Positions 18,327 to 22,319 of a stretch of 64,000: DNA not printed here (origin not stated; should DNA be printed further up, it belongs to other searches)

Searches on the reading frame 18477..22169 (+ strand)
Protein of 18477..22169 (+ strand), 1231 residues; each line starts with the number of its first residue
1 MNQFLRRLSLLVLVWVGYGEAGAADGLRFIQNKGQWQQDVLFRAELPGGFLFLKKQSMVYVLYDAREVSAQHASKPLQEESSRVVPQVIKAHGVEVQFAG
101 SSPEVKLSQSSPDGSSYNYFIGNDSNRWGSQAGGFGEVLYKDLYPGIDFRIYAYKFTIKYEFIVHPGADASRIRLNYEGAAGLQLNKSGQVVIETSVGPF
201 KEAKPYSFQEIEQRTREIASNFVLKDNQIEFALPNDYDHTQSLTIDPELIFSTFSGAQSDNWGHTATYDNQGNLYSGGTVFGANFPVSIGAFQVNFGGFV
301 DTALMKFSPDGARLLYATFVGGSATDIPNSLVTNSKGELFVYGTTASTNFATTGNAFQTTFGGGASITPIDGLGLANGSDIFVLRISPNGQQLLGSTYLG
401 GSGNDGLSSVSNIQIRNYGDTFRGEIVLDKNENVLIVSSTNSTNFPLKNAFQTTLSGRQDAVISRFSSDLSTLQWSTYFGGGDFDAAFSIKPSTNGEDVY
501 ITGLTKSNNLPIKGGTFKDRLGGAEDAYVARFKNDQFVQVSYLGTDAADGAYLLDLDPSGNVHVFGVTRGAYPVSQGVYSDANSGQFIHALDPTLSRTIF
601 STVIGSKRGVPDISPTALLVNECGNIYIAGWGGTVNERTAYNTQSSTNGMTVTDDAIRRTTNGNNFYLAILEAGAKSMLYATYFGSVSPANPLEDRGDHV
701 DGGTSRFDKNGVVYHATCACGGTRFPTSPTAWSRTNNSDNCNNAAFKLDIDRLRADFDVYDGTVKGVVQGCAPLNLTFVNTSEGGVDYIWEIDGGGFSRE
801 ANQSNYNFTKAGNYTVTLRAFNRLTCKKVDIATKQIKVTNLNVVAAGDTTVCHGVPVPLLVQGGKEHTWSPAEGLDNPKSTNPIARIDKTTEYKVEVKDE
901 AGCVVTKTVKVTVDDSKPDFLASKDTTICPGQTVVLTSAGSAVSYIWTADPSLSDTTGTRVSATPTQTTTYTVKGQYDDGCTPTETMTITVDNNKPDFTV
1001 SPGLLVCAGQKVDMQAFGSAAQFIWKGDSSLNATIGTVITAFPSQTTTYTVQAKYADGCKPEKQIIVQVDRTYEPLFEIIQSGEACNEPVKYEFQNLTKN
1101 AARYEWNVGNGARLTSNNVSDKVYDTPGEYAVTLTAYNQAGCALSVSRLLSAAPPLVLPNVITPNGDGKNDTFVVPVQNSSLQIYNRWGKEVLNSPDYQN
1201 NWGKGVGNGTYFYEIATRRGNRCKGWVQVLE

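Call 68: search_protein_families(library=ncbifam, proteins=[window:18477-22169:+])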
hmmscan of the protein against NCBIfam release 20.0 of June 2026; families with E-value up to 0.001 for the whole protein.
window:18477-22169:+ (1231 aa): 2 families
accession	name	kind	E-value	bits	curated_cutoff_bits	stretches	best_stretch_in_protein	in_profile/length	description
TIGR04131.1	Bac_Flav_CTERM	domain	5.1e-08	33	35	1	1158-1228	3-82/85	T9SS type B sorting domain-containing protein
TIGR00864.1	PCC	subfamily_domain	8.6e-08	29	1861.4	0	773-870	1681-1784/2700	polycystin cation channel protein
